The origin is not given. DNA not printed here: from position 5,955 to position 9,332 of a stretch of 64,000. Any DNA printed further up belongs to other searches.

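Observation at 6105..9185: ~1026-aa secreted multihaem cytochrome c with cell-surface-type Ig-like domains in an actinobacterial-like genome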

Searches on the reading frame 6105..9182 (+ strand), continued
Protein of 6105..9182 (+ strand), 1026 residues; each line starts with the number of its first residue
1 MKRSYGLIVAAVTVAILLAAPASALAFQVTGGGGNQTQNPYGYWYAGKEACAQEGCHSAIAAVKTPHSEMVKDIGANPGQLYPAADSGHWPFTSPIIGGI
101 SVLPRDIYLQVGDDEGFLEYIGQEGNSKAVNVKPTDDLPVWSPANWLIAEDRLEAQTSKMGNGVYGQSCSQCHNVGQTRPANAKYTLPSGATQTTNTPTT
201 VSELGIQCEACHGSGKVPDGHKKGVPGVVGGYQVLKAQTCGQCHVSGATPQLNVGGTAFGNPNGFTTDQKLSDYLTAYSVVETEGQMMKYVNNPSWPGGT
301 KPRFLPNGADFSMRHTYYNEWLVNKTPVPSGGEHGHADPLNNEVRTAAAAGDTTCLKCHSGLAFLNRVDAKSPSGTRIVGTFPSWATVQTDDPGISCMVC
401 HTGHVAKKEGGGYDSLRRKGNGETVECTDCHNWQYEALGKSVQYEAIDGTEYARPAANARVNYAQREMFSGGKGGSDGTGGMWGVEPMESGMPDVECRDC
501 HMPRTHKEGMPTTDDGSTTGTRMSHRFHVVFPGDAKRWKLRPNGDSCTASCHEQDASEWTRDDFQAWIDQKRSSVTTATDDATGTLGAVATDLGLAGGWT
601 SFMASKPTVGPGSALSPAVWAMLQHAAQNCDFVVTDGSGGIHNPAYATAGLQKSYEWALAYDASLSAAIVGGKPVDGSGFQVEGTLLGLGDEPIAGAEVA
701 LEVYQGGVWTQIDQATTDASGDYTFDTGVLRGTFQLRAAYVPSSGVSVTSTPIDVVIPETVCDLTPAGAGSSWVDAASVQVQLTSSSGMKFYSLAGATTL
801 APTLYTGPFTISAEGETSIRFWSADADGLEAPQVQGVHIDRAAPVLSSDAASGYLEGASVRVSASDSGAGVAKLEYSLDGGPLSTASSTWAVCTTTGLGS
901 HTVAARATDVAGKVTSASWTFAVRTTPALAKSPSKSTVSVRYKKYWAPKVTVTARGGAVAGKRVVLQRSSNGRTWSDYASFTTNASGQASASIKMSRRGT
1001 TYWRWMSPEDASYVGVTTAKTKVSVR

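Call 26: search_solved_structures(query=A2, max_evalue=1, show_alignments=2)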
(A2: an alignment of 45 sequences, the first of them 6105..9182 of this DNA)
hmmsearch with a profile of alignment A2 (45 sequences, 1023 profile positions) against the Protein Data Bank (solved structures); distinct sequences matched with E-value up to 1: 14.
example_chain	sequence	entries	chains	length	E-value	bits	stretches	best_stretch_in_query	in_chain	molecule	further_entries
6i5b_A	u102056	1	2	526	2.8e-55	191.2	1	43-649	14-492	Uncharacterized protein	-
6qvm_A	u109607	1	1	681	2.4e-16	62.3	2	335-502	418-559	Multiheme cytochrome cf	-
8bcx_A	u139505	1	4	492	0.00065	21.1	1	488-666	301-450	Nitrite reductase (cytochrome; ammonia-forming)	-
4rkm_A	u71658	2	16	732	0.0079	17.5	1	608-665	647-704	MccA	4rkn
8rv0_Y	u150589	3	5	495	0.0085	17.4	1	384-433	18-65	Octaheme cytochrome c nitrite reductase | Octaheme nitrite c cytochrome c reductase | Octaheme nitrite reductase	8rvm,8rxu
2gpz_A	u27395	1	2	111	0.046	15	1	679-756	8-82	transthyretin-like protein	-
1f1c_A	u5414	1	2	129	0.097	13.9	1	155-180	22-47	CYTOCHROME C549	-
2igl_A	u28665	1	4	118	0.18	13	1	679-736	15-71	Transthyretin-like protein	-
2j7a_A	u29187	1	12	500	0.19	12.9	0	487-660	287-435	CYTOCHROME C NITRITE REDUCTASE NRFA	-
2g2n_A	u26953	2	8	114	0.2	12.9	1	679-736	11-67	Transthyretin-like protein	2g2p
2vr0_A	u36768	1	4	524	0.22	12.8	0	487-660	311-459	CYTOCHROME C NITRITE REDUCTASE, CATALYTIC SUBUNIT NFRA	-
6v0a_A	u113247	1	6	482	0.22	12.8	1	485-665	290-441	Nitrite reductase (cytochrome; ammonia-forming)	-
9e7m_Ta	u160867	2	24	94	0.26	12.5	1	673-734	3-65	Tail fiber protein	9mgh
8wql_VD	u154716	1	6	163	0.83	10.8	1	151-179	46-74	Photosystem II extrinsic protein V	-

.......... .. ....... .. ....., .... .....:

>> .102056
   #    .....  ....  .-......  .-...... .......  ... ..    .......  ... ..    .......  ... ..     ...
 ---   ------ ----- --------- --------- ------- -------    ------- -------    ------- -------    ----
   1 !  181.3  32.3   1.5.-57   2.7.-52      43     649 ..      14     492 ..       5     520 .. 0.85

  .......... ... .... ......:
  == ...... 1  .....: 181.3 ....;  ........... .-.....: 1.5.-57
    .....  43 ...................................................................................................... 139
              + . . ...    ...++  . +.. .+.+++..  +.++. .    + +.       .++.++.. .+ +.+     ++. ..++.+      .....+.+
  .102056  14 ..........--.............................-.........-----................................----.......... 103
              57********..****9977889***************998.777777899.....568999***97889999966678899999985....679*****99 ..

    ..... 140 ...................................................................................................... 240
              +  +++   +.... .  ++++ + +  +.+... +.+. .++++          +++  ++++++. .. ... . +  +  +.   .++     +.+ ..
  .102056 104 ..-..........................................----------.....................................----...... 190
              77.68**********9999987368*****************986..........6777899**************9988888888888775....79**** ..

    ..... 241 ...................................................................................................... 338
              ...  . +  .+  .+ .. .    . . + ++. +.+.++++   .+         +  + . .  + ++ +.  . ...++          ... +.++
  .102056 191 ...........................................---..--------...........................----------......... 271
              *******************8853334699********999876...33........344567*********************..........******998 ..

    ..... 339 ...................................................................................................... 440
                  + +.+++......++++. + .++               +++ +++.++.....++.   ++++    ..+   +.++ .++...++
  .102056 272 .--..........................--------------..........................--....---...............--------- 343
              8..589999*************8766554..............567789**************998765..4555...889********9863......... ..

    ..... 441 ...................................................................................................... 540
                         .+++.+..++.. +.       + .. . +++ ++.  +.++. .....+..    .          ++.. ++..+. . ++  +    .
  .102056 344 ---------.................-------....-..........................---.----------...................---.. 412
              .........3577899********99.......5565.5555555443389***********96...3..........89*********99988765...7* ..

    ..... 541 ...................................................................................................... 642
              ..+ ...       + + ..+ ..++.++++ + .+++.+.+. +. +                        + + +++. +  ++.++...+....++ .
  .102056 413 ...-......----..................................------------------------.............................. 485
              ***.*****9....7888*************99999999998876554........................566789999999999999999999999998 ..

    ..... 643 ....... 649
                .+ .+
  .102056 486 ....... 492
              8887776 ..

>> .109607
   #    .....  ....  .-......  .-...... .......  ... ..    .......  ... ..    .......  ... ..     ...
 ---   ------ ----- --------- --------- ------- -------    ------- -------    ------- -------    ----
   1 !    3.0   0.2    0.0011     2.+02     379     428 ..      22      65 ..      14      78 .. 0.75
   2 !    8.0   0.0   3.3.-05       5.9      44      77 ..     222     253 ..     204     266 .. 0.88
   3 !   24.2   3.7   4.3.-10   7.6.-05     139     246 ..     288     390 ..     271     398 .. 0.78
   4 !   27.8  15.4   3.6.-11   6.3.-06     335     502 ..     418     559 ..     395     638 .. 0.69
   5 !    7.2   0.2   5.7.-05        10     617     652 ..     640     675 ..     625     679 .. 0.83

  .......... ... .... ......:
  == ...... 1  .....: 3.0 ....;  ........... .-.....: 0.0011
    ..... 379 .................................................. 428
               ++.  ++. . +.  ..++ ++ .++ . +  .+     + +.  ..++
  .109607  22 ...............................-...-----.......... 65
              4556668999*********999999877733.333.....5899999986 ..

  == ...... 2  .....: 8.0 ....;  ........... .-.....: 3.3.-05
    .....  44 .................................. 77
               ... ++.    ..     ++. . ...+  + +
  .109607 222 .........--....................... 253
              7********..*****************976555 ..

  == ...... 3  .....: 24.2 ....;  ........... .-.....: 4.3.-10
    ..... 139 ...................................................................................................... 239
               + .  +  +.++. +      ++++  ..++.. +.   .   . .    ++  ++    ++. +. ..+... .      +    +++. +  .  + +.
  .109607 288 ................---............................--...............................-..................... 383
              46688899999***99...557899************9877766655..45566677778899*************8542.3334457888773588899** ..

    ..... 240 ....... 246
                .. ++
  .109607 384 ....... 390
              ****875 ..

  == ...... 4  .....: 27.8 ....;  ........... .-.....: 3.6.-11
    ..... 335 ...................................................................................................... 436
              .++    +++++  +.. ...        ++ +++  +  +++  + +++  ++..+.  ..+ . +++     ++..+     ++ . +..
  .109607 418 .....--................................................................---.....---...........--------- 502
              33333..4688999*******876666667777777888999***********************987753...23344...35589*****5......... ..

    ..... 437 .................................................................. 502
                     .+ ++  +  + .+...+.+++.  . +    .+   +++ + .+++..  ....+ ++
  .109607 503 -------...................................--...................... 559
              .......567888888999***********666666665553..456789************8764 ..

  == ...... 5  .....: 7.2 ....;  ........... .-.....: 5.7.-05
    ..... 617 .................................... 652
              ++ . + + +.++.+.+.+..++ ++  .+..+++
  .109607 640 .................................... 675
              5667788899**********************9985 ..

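Call 37: predict_structure(alignment_id=A2)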
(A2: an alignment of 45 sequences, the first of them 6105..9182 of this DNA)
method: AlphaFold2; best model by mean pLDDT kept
length: 1026 residues; sequences in the alignment: 45
mean_pLDDT: 81.8   pTM: 0.65
mean pLDDT of the five models: 81.8, 75.7, 73.5, 71.9, 68.4
residues with pLDDT >= 90: 399; 70-90: 435; 50-70: 142; < 50: 50
segments of 3 or more residues with pLDDT < 50: 1-3, 19-37, 46-56, 215-229
pLDDT, mean of each block of 10 residues (from residue 1): 54 59 35 44 49 51 68 83 90 75 91 81 86 83 84 79 79 61 80 76 53 47 41 71 75 83 67 78 87 71 81 64 61 74 87 88 90 78 90 80 66 79 83 73 88 90 85 75 91 77 73 69 72 89 81 76 92 96 97 93 92 93 97 90 94 97 91 62 93 95 91 95 87 89 95 86 92 91 89 93 93 93 81 91 92 89 92 94 91 91 95 93 91 90 93 89 94 92 93 91 94 91 92
secondary structure, 60 per line:
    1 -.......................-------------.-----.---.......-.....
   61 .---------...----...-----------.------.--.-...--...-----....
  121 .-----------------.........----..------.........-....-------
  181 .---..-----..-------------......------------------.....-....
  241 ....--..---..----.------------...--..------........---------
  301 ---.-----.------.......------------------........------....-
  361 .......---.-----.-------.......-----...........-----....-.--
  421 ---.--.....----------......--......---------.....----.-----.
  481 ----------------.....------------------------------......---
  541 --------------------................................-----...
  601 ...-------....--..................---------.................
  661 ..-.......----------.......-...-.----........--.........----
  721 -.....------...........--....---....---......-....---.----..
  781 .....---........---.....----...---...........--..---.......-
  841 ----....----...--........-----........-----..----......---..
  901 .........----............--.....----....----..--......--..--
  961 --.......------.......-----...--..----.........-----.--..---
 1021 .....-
elements in order (helices of 4 or more, strands of 3 or more residues): H2-24 H48-54 H56-61 E71-73 E109-111 E117-121 E139-147 E160-164 H165-168 H170-173 H207-212 H231-235 H237-244 H284-291 H317-323 H342-349 H356-359 H361-367 H385-391 H397-400 E401-407 E413-416 H427-431 E442-447 E450-455 H465-469 H497-501 H532-537 H561-592 H598-603 H611-614 H617-634 H644-662 E664-670 E681-687 E698-705 E708-716 E722-726 E733-743 E746-749 E753-756 E760-765 H767-770 E779-785 E789-796 E800-804 E809-811 E815-825 E833-839 E845-848 E853-855 E858-865 E871-878 E890-895 E899-909 E914-925 E928-932 E937-940 E949-954 E963-969 E976-982 E988-990 E999-1007 E1021-1025

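Call 40: fold_search(model_id=the predicted structure, library=pdb)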
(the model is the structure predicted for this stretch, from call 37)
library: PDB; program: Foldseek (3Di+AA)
matches with E <= 10: 1955; with E <= 0.001: 252
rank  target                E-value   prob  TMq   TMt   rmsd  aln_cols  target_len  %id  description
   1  5lf5_A                1.1e-10  1.00  0.16  0.29  13.3       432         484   11  Myelin-associated glycoprotein (MAG) deglycosylated full extracellular domain with co-purified ligand (released 2016-12-14)
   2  7b2m_A                1.7e-10  1.00  0.10  0.14  31.5       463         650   12  Cryo-EM structure of complement C4b in complex with nanobody E3 (released 2022-03-02)
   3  7q62_B                1.7e-10  1.00  0.12  0.15  34.5       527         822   11  Structure of TEV cleaved A2ML1 dimer (A2ML1-TT dimer) (released 2022-04-20)
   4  5jpm_A                1.8e-10  1.00  0.10  0.15  32.3       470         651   13  Structure of the complex of human complement C4 with MASP-2 rebuilt using iMDFF (released 2016-08-10)
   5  7q5z                  2.0e-10  1.00  0.11  0.09  32.9       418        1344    9  Cryo-EM structure of native human A2ML1 (released 2022-04-20)
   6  9u61_C                2.4e-10  1.00  0.11  0.17  30.5       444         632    9  CP/MBL pathways C3 convertase C4b2a and C3 complex (released 2026-01-14)
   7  5o5g                  2.9e-10  1.00  0.14  0.29  17.5       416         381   13  Robo1 Ig1 to 4 crystal form 1 (released 2018-01-17)
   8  9qk2_F                2.9e-10  1.00  0.09  0.14  31.5       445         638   10  Structure of the Complement classical and lectin pathway C3 convertase in complex with substrate C3 (released 2025-12-24)
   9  8cml_E                4.0e-10  1.00  0.10  0.14  31.8       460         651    9  Cryo-EM structure of complement C5 in complex with nanobodies UNbC5-1 and UNbC5-2 (released 2023-09-27)
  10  8uh2_A                4.2e-10  1.00  0.09  0.14  31.0       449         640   10  Complex of C3b with the inhibitor albicin (released 2024-05-08)
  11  9u62_E                7.1e-10  1.00  0.13  0.10  35.5       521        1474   10  AP pathways C3 convertase C3bBbP and C3 complex (released 2026-01-14)
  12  9fls_A                8.8e-10  1.00  0.11  0.24  17.1       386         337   13  CryoEM structure of the fragment-3 (2061-2397) in the grappling hook protein A (GhpA) in the bacterium Aureispira sp.  (released 2024-10-16)
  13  8uin_A                9.3e-10  1.00  0.09  0.14  30.7       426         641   11  Structure of the C3bBb-albicin complex (released 2024-05-08)
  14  4e0s_A                1.2e-09  1.00  0.13  0.09  34.9       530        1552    9  Crystal Structure of C5b-6 (released 2012-04-18)
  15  8v2b_B                1.2e-09  1.00  0.11  0.17  20.5       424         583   11  Cryo-EM structure of mouse type II OSM receptor complex: model for full extracellular assembly (released 2024-11-20)
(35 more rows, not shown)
